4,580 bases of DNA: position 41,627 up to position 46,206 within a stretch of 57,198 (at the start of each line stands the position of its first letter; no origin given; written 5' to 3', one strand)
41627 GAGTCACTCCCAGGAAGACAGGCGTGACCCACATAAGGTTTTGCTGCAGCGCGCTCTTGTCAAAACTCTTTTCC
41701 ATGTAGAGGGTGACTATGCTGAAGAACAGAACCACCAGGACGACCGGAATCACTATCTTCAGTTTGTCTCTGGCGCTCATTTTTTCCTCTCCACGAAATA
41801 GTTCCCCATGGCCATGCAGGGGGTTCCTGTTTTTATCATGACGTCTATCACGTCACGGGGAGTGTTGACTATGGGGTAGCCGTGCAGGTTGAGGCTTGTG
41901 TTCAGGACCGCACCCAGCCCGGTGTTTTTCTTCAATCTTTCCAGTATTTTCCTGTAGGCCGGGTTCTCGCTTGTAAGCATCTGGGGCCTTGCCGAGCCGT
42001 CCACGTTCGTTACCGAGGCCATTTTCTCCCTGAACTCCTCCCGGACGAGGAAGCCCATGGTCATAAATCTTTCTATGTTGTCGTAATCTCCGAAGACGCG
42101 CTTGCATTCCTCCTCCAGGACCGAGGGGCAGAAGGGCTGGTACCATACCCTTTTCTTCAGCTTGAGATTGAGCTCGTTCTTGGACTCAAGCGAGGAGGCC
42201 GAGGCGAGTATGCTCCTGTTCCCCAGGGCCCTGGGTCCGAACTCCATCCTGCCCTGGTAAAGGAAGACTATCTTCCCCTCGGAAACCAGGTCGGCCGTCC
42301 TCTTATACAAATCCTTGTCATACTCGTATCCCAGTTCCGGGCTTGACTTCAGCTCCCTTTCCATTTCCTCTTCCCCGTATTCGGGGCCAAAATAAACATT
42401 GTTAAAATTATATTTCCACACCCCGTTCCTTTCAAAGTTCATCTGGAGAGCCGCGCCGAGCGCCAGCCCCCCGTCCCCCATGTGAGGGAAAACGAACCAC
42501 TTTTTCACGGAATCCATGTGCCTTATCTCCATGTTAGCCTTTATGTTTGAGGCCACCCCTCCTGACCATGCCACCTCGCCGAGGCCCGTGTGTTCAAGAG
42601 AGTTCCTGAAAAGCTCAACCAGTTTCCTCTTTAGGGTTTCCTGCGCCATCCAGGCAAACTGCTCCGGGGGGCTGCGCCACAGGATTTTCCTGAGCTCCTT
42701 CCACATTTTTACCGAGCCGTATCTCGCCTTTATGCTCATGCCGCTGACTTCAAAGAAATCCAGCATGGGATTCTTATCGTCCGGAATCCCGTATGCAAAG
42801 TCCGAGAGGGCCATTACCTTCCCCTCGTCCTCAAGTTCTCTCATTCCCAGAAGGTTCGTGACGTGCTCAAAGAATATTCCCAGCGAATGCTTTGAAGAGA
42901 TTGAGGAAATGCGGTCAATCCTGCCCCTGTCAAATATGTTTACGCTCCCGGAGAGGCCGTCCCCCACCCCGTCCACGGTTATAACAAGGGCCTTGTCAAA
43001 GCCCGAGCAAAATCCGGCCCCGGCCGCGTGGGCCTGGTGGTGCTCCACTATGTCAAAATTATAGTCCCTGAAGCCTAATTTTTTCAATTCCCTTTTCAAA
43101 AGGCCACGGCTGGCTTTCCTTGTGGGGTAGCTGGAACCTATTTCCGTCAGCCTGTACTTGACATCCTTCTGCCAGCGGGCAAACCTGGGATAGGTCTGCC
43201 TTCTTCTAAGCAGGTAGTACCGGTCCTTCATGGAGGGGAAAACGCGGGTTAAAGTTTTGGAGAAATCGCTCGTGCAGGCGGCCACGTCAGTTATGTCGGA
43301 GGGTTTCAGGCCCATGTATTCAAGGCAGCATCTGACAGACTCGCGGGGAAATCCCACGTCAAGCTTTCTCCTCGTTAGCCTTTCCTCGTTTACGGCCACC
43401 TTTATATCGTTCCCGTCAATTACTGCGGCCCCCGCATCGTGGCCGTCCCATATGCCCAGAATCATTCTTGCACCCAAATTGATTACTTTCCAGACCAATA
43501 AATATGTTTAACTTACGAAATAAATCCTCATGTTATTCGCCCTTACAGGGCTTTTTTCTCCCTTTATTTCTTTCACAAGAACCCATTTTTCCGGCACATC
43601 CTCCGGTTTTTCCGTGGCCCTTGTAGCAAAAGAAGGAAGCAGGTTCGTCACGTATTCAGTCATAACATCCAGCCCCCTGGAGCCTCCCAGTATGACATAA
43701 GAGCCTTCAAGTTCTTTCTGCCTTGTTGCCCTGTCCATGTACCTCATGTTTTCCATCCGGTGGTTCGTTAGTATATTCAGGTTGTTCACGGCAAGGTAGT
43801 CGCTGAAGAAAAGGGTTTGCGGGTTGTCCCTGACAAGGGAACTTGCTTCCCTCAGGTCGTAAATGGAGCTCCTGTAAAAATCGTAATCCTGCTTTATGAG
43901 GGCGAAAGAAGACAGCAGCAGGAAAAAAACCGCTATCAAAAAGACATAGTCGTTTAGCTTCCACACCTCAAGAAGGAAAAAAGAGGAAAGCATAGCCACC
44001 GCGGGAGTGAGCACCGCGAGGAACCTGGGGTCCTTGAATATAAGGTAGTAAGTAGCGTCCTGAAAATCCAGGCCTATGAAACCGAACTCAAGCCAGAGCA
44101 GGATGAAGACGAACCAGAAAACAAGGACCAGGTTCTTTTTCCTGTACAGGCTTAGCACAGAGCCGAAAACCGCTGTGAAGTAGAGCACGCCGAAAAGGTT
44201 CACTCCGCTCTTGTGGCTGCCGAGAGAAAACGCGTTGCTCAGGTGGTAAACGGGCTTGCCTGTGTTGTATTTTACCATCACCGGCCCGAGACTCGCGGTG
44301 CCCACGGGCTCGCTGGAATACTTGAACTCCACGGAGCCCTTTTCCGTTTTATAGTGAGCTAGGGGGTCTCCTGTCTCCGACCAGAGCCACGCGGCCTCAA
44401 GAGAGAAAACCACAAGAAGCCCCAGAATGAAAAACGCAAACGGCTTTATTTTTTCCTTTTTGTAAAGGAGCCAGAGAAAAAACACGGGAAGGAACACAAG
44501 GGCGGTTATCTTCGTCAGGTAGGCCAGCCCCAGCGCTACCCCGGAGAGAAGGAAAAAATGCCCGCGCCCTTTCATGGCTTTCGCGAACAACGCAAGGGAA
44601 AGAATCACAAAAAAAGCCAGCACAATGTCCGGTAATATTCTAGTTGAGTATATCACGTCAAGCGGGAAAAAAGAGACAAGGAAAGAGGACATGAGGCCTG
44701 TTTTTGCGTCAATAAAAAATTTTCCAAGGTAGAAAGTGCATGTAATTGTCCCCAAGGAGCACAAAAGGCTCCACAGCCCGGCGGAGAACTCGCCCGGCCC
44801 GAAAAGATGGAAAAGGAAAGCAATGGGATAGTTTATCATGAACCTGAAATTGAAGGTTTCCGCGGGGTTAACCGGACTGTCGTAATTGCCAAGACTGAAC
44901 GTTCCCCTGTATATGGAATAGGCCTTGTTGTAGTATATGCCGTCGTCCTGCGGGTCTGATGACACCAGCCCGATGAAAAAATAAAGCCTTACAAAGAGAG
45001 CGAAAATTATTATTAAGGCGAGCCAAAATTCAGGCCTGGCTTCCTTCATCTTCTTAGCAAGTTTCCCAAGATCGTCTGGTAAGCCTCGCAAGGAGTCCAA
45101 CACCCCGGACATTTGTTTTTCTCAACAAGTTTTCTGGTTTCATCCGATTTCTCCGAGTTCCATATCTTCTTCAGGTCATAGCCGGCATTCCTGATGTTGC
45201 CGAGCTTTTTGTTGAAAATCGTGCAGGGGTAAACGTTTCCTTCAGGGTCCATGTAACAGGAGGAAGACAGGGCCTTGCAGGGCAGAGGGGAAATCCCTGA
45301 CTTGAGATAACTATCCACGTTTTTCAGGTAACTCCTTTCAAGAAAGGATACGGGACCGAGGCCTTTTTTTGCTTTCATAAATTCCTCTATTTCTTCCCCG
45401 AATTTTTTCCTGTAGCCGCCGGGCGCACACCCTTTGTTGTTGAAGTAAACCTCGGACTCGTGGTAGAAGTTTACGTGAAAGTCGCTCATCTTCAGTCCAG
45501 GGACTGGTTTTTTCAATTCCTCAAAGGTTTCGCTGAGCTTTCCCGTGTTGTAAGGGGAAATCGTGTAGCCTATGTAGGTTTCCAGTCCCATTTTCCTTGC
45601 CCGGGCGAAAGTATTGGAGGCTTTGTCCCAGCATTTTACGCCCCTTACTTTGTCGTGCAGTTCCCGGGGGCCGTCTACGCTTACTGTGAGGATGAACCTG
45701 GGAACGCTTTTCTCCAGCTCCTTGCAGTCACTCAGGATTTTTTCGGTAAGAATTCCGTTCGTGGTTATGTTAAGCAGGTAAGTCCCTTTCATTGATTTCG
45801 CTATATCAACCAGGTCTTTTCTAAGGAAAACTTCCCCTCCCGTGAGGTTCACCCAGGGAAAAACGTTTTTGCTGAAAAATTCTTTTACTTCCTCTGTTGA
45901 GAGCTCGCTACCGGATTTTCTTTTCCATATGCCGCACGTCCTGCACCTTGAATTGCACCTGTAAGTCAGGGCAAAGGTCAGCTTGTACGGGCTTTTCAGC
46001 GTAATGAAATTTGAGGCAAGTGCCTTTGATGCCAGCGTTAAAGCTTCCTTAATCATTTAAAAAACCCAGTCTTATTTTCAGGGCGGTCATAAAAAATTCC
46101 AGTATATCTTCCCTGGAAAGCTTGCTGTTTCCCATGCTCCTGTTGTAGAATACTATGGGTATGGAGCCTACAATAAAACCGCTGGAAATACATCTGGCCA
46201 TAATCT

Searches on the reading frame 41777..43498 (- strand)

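Call 79: search_protein_families(library=pfam, proteins=[window:41777-43498:-], max_evalue=0.0001)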
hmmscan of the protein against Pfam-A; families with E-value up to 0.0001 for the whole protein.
window:41777-43498:- (573 aa): 3 families
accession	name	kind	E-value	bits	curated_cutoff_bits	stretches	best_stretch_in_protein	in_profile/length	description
PF16861.10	Carbam_trans_C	-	2.4e-53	180.6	27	1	402-571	1-170/170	Carbamoyltransferase C-terminus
PF02543.21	Carbam_trans_N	-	1e-33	117.6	24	1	13-351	2-346/346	Carbamoyltransferase N-terminus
PF22521.2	HypF_C_2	-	1.6e-05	25.2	27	1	203-348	93-240/241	Carbamoyltransferase, Kae1-like Domain, second subdomain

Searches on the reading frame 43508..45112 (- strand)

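Call 79: search_protein_families(library=pfam, proteins=[window:43508-45112:-], max_evalue=0.0001)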
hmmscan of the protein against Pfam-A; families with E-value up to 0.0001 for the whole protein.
window:43508-45112:- (534 aa): 2 families
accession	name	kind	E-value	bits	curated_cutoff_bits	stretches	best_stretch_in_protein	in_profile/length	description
PF13231.12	PMT_2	-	5.4e-16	59.7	26.1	1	92-242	5-158/160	Dolichyl-phosphate-mannose-protein mannosyltransferase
PF02366.24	PMT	-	1.2e-07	32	22.7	1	113-215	87-197/245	Dolichyl-phosphate-mannose-protein mannosyltransferase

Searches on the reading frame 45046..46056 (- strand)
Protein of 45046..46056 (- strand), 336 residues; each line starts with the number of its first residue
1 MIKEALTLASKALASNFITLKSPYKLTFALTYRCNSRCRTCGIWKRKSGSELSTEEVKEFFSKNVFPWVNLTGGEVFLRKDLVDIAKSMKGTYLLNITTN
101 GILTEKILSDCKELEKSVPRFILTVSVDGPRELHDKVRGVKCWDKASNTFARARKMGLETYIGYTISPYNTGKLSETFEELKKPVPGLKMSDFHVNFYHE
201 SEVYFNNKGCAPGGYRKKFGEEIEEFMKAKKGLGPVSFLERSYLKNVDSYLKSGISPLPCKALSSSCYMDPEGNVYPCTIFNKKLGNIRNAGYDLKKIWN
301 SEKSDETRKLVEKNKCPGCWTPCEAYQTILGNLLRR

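Call 79: search_protein_families(library=pfam, proteins=[window:45046-46056:-], max_evalue=0.0001)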
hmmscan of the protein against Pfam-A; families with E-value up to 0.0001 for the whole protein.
window:45046-46056:- (336 aa): 2 families
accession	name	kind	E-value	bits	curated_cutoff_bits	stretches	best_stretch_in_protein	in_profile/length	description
PF04055.27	Radical_SAM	-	6e-15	56.3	29.5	1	30-179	3-164/166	Radical SAM superfamily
PF13186.11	SPASM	-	6.7e-10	39.5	21.5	1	260-320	1-67/67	Iron-sulfur cluster-binding domain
